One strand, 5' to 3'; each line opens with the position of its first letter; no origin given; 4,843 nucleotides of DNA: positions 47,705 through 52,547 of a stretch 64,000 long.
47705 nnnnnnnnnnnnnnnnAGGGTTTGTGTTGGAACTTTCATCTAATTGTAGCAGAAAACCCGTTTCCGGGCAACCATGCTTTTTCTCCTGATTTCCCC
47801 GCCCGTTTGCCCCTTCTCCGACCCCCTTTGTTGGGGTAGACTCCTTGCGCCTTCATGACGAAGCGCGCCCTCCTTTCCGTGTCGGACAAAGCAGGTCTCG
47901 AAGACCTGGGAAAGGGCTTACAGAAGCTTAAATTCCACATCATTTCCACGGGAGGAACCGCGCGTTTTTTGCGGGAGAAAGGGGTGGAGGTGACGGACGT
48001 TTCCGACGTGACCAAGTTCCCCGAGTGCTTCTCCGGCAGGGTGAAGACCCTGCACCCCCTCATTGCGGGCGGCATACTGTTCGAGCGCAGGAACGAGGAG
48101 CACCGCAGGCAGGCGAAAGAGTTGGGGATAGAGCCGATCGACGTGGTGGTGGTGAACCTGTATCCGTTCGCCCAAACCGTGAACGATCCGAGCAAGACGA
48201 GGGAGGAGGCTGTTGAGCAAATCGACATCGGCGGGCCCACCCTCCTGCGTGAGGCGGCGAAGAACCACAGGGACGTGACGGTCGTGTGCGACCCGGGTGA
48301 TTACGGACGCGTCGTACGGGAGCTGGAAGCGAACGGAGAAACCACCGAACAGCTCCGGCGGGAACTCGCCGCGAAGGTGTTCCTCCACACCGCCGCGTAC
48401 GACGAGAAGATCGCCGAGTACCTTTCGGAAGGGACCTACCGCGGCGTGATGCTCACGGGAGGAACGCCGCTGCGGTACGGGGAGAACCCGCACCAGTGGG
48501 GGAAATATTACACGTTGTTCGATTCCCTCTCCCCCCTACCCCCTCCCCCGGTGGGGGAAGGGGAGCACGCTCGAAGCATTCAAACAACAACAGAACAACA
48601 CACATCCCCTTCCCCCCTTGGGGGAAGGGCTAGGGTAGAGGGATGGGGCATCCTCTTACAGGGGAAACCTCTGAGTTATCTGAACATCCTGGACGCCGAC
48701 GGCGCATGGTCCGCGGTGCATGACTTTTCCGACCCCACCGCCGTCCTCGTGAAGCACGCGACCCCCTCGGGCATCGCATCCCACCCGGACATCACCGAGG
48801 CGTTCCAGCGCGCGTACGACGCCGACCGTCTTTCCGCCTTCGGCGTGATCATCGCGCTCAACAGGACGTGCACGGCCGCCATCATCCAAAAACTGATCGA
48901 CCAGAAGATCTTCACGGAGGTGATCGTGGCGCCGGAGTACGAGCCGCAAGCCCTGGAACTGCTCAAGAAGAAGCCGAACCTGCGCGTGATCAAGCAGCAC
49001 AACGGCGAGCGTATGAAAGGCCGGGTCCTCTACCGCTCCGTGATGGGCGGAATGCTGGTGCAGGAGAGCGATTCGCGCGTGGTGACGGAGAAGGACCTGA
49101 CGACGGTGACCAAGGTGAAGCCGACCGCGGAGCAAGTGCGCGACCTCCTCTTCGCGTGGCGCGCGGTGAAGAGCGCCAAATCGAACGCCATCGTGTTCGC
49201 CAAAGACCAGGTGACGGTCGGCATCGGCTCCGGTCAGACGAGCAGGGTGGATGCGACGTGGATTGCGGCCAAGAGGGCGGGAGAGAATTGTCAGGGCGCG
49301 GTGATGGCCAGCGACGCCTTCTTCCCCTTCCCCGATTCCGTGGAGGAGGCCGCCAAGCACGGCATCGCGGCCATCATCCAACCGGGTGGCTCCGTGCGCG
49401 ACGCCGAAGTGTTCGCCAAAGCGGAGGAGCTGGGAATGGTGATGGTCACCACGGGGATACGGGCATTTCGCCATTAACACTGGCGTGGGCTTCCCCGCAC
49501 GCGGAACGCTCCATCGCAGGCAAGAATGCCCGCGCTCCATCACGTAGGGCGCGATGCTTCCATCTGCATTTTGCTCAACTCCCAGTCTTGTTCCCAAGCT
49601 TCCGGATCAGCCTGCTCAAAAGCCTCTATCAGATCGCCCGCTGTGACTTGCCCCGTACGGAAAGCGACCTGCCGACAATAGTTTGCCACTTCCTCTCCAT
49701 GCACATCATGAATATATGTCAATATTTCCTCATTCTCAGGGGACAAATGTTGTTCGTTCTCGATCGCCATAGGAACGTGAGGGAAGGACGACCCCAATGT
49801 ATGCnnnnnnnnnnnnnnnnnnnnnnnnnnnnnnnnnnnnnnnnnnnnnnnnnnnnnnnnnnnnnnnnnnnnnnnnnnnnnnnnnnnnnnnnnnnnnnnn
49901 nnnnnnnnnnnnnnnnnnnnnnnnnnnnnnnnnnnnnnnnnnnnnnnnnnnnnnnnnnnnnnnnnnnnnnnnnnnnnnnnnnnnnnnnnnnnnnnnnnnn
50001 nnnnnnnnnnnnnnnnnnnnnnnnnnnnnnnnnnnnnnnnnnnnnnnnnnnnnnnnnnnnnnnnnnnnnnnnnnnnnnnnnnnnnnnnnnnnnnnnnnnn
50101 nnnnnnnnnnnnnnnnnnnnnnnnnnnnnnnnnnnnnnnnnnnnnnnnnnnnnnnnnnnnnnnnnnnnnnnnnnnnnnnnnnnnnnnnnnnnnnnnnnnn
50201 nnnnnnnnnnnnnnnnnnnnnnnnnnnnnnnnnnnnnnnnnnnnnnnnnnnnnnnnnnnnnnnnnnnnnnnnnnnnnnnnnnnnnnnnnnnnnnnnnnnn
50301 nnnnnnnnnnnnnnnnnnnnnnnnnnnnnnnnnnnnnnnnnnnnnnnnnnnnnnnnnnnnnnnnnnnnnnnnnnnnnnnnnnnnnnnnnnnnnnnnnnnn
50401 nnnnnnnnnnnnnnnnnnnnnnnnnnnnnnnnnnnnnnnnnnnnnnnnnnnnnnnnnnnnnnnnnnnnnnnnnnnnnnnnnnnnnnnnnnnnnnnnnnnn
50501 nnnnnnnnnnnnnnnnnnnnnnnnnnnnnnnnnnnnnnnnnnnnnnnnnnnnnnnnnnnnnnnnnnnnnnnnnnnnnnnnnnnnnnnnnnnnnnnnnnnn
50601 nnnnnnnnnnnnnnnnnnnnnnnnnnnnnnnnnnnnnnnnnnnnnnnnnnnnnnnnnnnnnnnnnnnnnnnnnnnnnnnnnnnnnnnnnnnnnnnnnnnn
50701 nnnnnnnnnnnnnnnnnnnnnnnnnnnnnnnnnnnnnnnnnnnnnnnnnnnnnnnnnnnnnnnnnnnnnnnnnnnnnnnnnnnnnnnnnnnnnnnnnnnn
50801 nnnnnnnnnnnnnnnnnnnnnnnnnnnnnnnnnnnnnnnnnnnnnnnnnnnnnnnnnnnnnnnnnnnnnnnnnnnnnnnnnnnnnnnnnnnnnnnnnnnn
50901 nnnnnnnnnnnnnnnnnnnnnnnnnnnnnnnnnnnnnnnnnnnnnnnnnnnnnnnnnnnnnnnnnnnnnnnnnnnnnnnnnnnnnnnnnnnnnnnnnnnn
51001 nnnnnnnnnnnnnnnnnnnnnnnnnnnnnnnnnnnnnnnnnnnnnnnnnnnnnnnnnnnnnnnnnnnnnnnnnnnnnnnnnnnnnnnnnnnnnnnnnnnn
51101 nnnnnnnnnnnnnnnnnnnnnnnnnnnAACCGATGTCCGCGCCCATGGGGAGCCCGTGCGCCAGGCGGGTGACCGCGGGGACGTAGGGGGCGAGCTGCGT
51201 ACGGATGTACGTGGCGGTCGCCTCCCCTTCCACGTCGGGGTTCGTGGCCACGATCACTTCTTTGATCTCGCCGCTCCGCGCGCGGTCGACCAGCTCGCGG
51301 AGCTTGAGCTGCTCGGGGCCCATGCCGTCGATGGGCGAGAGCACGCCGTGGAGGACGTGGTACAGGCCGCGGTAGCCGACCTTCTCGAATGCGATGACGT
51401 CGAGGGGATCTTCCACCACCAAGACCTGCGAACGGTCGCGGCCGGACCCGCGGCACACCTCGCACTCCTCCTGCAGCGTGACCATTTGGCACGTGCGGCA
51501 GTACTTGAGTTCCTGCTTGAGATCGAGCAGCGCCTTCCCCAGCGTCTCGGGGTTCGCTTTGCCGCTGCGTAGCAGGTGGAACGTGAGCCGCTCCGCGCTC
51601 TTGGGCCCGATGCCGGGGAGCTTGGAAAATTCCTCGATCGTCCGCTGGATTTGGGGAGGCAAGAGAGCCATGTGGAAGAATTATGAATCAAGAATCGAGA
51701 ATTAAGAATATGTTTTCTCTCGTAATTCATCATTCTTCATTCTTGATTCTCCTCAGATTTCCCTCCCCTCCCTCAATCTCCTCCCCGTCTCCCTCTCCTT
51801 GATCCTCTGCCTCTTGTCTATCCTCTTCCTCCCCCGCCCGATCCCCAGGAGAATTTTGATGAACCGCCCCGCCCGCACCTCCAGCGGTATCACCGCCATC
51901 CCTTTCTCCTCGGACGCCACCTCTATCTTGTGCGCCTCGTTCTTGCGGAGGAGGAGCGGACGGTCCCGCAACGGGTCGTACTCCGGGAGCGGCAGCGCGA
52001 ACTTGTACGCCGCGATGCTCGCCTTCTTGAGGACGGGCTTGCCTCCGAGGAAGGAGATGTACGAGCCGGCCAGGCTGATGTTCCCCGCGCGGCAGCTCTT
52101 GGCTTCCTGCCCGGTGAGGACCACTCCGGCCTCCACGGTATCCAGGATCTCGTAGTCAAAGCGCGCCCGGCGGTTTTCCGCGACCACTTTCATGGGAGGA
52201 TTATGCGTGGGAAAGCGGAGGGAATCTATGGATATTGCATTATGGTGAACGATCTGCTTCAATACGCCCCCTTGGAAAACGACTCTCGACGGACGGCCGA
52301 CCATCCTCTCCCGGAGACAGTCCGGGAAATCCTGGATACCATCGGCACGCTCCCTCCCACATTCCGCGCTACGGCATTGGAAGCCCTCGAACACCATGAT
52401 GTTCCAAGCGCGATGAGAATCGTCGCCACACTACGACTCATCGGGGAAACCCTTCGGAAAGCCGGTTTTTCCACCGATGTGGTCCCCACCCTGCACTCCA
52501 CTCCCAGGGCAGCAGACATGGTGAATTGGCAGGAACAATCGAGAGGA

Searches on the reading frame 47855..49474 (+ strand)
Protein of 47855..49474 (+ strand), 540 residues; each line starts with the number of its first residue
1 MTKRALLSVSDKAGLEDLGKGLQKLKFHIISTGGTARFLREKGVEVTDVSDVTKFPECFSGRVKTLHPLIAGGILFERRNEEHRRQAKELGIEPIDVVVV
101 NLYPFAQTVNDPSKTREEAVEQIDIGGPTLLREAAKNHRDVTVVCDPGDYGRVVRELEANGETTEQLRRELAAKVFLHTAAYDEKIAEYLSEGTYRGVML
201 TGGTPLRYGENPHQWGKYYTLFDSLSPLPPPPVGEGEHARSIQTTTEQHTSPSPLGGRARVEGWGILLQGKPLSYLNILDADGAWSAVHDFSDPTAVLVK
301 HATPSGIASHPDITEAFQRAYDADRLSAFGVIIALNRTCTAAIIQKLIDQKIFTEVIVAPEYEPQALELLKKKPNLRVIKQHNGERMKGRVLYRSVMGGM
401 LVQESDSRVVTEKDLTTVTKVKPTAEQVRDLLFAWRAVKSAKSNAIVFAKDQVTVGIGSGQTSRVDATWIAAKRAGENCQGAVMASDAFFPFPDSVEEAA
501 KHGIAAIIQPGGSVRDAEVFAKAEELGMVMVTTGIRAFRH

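Call 34: search_protein_families(library=pfam, proteins=[window:47855-49474:+], max_evalue=0.001)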
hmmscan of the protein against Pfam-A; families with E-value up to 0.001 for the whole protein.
window:47855-49474:+ (540 aa): 2 families
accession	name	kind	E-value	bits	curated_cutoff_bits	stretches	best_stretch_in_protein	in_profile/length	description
PF01808.24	AICARFT_IMPCHas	-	7.5e-105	351.2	25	2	268-473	107-310/311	AICARFT/IMPCHase bienzyme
PF02142.27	MGS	-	1e-22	80.5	24.1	1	15-129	2-94/94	MGS-like domain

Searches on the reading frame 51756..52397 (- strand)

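Call 34: search_protein_families(library=pfam, proteins=[window:51756-52397:-], max_evalue=0.001)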
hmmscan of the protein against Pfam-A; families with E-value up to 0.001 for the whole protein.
window:51756-52397:- (214 aa): 1 family
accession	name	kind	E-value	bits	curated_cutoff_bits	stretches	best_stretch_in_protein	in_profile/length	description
PF01668.23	SmpB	-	4.8e-37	127.5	27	1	72-209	1-138/143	SmpB protein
